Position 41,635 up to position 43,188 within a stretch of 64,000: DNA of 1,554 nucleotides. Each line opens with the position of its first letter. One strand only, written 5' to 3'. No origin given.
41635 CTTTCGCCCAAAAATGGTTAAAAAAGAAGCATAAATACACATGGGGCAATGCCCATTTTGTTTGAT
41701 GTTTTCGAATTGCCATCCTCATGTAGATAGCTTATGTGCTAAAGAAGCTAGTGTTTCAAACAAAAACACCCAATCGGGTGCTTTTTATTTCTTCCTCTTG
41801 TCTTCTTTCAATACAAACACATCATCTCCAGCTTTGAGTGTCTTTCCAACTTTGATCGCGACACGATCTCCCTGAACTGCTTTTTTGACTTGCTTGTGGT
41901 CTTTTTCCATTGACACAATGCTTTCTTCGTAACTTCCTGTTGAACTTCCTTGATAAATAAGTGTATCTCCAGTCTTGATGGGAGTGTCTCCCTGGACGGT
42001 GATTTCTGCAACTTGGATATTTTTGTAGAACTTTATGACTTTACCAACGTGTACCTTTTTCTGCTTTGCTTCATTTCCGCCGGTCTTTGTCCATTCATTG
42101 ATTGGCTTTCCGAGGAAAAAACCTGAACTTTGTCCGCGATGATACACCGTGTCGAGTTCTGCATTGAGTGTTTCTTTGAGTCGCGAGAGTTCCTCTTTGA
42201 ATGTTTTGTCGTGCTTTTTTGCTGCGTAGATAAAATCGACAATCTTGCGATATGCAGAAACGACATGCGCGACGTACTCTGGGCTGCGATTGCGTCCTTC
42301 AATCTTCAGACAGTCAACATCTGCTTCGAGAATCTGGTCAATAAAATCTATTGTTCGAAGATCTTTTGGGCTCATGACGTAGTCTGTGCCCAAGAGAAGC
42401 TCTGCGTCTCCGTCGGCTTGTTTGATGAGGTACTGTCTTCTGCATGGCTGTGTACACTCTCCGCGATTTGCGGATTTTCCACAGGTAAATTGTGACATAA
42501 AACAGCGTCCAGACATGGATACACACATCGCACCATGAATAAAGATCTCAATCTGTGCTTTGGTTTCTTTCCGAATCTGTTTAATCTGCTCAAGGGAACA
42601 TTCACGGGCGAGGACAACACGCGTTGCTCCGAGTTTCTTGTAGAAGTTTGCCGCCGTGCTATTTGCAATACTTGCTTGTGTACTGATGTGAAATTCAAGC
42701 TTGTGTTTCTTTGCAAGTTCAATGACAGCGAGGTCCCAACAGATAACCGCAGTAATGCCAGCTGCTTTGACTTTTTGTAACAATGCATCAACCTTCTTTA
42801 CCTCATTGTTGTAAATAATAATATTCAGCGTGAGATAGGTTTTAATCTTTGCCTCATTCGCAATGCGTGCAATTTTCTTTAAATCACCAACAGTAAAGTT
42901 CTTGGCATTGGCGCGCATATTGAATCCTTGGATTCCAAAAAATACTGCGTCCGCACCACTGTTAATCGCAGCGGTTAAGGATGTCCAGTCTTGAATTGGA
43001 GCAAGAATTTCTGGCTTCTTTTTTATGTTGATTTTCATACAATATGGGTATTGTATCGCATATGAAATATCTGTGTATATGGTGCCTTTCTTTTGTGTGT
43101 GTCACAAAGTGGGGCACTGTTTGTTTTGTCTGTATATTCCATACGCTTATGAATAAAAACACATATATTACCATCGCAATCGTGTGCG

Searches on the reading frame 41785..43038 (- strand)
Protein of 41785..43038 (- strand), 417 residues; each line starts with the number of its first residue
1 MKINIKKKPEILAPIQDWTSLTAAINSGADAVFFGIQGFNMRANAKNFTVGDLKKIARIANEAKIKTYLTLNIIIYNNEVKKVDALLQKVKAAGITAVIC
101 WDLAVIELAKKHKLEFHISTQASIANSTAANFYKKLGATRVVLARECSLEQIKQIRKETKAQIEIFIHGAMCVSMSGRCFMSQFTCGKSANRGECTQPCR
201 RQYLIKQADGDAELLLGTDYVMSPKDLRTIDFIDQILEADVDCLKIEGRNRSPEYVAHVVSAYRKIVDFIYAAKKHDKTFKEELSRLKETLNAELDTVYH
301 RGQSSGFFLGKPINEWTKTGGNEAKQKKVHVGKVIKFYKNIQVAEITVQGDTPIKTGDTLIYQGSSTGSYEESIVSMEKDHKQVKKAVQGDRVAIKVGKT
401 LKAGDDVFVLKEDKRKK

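Call 16: search_protein_families(library=pfam, proteins=[window:41785-43038:-])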
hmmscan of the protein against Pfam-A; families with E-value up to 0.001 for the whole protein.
window:41785-43038:- (417 aa): 1 family
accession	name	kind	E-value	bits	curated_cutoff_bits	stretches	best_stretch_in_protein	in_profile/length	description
PF01136.24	Peptidase_U32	-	1.9e-77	260.1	22.4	1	81-312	2-231/233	Peptidase family U32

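Call 83: find_encoding_contigs(protein=window:41785-43038:-, flank=4000, max_places=6)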
Protein window:41785-43038:- (417 aa): no gene with exactly this product is on record in the collection.
